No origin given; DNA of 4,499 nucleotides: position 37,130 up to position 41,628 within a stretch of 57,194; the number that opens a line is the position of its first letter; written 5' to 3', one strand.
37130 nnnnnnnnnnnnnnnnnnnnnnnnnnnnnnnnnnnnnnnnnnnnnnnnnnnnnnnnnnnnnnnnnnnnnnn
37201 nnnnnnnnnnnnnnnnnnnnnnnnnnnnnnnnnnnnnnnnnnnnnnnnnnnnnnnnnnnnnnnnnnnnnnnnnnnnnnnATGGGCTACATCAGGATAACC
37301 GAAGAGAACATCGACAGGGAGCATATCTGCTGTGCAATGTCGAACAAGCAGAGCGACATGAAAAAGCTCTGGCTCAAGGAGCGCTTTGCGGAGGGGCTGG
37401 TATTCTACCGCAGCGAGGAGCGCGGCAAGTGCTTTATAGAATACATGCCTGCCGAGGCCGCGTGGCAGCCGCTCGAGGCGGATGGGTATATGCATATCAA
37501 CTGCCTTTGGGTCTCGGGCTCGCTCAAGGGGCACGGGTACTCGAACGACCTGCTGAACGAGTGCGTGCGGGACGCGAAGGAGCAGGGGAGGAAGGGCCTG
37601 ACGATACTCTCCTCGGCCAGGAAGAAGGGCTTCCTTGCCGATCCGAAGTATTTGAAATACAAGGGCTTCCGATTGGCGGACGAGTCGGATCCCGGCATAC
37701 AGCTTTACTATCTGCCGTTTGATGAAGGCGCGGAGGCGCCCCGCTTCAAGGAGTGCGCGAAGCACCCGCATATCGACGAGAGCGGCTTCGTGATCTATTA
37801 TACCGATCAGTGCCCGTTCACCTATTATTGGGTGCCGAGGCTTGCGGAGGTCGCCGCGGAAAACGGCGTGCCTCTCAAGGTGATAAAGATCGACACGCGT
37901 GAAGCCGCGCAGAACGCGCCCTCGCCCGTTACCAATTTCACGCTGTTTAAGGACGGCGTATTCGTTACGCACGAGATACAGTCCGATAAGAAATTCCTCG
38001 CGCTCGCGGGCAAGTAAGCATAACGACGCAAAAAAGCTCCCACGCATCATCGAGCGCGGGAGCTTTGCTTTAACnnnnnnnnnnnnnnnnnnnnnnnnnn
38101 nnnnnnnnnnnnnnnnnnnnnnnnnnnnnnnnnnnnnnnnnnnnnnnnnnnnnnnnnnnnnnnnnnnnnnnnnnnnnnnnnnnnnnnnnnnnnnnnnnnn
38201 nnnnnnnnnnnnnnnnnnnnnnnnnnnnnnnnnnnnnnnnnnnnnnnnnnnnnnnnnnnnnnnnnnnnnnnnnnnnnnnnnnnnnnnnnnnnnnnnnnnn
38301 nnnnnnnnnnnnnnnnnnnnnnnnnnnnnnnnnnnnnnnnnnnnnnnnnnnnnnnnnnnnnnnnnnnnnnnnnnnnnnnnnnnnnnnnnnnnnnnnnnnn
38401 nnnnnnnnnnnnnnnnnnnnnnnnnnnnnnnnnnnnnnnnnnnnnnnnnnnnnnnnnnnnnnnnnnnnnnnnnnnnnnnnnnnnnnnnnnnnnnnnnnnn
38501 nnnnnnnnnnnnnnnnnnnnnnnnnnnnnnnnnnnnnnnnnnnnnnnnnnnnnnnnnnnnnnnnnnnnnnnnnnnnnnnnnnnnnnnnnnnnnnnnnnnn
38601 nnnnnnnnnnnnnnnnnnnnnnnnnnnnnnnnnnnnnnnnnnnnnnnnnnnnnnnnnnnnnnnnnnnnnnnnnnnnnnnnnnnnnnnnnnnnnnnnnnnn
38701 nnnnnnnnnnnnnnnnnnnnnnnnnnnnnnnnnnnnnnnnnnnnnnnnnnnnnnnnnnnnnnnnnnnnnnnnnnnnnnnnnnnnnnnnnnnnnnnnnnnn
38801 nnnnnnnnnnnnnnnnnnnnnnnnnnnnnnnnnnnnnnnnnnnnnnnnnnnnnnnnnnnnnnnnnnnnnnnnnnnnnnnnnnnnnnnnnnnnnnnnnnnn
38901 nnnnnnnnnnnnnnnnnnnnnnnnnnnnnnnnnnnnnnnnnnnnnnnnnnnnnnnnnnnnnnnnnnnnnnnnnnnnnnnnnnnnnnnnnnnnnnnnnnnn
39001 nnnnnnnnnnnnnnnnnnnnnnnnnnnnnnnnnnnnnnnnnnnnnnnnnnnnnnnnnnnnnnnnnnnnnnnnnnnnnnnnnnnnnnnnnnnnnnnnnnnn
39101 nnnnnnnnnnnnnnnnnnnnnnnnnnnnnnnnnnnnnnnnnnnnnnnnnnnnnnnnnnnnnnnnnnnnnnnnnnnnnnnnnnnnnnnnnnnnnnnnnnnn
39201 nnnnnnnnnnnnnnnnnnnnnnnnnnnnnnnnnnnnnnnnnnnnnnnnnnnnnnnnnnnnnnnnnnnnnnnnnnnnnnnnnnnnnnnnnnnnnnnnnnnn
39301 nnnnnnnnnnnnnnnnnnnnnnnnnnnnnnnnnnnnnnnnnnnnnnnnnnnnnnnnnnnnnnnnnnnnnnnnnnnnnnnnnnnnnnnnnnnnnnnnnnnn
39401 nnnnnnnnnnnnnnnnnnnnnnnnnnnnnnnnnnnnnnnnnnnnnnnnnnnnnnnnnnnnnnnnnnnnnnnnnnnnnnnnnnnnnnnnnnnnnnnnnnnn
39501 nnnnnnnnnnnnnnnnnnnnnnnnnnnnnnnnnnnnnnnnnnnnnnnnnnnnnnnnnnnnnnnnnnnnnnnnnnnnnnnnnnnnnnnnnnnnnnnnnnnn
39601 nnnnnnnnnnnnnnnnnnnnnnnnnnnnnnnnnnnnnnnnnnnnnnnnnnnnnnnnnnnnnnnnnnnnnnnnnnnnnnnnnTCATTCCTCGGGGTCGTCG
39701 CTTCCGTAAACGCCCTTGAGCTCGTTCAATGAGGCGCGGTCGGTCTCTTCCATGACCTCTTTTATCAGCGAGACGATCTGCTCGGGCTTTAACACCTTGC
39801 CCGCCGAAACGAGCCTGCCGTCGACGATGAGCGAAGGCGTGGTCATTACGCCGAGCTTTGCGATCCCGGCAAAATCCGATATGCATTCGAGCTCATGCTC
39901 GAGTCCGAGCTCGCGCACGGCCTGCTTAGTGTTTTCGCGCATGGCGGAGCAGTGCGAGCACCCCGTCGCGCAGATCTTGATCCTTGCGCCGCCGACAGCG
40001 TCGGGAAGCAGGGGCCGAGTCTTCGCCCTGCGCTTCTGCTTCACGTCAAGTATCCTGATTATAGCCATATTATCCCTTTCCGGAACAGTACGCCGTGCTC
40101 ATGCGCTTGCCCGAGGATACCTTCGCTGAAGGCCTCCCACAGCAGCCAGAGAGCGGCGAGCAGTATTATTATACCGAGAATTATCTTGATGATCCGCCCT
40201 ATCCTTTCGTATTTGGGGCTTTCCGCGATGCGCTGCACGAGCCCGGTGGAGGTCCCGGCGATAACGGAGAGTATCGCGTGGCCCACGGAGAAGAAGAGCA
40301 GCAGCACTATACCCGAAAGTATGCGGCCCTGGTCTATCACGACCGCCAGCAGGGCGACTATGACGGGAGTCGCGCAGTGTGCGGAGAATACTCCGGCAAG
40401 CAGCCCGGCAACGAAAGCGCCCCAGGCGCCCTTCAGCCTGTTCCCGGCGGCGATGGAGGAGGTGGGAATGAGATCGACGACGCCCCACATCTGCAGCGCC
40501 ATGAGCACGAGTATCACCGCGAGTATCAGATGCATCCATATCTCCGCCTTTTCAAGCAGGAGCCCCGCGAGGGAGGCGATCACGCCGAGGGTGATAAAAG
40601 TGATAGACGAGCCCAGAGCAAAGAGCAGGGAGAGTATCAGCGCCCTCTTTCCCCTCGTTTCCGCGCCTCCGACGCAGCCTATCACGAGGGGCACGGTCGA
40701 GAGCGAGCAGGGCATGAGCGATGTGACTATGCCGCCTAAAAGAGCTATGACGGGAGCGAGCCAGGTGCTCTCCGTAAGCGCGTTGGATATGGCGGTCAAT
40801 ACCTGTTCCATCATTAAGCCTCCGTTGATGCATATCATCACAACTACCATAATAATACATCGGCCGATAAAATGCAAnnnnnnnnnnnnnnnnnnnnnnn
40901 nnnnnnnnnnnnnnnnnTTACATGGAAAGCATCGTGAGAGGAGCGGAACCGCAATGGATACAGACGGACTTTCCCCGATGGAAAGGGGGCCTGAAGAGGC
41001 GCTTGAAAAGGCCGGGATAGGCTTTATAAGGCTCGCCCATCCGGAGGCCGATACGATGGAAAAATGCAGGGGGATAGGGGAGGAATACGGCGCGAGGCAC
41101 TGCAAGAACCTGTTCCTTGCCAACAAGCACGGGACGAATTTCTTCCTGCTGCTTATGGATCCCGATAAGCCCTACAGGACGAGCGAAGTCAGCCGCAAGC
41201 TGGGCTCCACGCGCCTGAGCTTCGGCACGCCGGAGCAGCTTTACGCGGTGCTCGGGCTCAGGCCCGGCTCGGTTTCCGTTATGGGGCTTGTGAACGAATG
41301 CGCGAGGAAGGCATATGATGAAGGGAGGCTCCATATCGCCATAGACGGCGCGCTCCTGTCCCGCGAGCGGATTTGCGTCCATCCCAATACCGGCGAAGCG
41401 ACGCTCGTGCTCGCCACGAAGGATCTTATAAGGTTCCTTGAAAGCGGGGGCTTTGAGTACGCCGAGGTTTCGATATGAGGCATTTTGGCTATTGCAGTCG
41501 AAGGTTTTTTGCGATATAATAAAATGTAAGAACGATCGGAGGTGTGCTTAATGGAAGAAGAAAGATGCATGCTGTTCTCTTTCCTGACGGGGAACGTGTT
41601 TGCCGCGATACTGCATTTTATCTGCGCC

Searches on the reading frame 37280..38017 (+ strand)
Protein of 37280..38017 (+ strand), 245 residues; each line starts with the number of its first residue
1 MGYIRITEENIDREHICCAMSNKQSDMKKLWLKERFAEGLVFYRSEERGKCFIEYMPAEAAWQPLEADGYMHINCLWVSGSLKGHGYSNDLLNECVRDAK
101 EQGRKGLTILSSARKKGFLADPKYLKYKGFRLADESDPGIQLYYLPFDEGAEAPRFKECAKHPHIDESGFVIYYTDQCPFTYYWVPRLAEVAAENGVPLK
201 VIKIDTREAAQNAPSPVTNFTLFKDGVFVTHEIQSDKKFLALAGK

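Call 13: search_protein_families(library=pfam, proteins=[window:37280-38017:+])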
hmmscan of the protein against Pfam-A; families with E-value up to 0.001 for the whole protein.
window:37280-38017:+ (245 aa): 2 families
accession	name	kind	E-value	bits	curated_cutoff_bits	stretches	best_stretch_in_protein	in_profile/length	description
PF14268.11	YoaP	-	4.9e-19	68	25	1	198-239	1-42/44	YoaP-like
PF14542.12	Acetyltransf_CG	-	0.00083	19.9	30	0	58-105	13-59/80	GCN5-related N-acetyl-transferase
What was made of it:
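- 37222..38017 (+): Separate promoter (37222-37250) and the YoaP-domain GNAT gene (37280-38017). This is lineage-specific cargo and not part of the array. Pfam YoaP, E = 4.9e-19 (call 13).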

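Call 14: find_homologous_proteins(query=window:37280-38017:+)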
Query window:37280-38017:+ (245 aa): 7597 proteins with E <= 0.001 among 8000 candidates; the best 120 are listed.
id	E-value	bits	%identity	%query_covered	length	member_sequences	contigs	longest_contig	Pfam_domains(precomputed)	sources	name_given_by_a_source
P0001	7.8e-168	574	100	100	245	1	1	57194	PF14268.12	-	-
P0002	2.0e-166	570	99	100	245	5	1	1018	PF14268.12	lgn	-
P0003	5.9e-142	489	84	100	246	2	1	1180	PF14268.12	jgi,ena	-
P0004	2.0e-140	484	84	100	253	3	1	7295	PF14268.12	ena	-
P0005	8.4e-140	482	83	100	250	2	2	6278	PF14268.12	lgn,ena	-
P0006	1.4e-139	482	84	100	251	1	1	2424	PF14268.12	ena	-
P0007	4.1e-139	480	82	100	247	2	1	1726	PF14268.12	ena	-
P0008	1.8e-138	478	82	100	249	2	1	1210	PF14268.12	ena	-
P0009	2.7e-138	477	82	100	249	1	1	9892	PF14268.12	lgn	-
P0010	2.8e-138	477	82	100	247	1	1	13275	PF14268.12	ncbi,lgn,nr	ncbi:MAG: YoaP domain-containing protein [Eubacteriales bacterium]|nr:YoaP domain-containing protein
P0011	7.2e-138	476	82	100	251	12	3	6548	PF14268.12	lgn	-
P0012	1.3e-137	475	81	100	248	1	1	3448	PF14268.12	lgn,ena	-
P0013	2.5e-137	474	81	100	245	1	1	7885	PF14268.12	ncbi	-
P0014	6.1e-137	473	82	100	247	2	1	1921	PF14268.12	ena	-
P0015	6.4e-137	473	81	100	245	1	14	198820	PF14268.12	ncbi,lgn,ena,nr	ncbi:MAG: YoaP domain-containing protein [Lachnospiraceae bacterium]|nr:YoaP domain-containing prote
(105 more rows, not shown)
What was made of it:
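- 37222..38017 (+): Homologues of 75-84% identity occur in MAGs labelled as several different families (call 14).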

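Call 21: find_encoding_contigs(protein=P0002, flank=10000, max_places=10)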
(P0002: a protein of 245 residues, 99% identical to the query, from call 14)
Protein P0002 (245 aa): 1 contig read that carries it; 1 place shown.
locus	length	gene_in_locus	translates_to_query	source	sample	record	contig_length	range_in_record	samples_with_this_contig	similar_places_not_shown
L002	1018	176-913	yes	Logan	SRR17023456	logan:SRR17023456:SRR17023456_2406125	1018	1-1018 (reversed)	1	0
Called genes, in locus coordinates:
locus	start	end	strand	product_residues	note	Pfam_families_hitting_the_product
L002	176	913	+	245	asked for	PF14268:YoaP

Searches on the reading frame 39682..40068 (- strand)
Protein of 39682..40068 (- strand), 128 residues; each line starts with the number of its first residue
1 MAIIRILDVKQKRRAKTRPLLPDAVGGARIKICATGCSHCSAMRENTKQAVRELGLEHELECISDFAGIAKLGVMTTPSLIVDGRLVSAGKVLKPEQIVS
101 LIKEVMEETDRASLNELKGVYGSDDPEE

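Call 63: search_protein_families(library=pfam, proteins=[window:39682-40068:-], max_evalue=0.00001)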
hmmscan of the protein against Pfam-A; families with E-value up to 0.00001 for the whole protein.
window:39682-40068:- (128 aa): 1 family
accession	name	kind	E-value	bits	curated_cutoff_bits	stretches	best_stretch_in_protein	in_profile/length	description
PF13192.12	Thioredoxin_3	-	6.7e-21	74.6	24.8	1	29-103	2-76/76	Thioredoxin domain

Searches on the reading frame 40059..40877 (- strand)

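Call 63: search_protein_families(library=pfam, proteins=[window:40059-40877:-], max_evalue=0.00001)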
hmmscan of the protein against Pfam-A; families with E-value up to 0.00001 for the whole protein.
window:40059-40877:- (272 aa): 2 families
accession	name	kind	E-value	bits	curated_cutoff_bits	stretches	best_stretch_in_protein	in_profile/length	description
PF02683.22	DsbD_TM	-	3.8e-20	72.6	27.1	1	41-246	4-215/219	Cytochrome C biogenesis protein transmembrane domain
PF13386.12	DsbD_2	-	3.6e-09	37.2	24.9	1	45-236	2-198/199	Cytochrome C biogenesis protein transmembrane region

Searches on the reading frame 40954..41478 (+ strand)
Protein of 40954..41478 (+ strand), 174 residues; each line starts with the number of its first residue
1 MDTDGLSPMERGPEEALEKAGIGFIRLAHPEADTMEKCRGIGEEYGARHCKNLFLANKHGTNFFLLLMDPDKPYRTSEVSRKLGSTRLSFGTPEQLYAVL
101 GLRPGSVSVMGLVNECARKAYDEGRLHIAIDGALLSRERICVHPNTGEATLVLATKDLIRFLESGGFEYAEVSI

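Call 63: search_protein_families(library=pfam, proteins=[window:40954-41478:+], max_evalue=0.00001)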
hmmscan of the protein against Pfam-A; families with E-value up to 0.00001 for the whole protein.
window:40954-41478:+ (174 aa): 1 family
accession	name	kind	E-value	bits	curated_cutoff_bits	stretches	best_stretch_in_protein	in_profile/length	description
PF04073.20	tRNA_edit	-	6.5e-20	71.9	25.5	1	29-161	1-123/123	Aminoacyl-tRNA editing domain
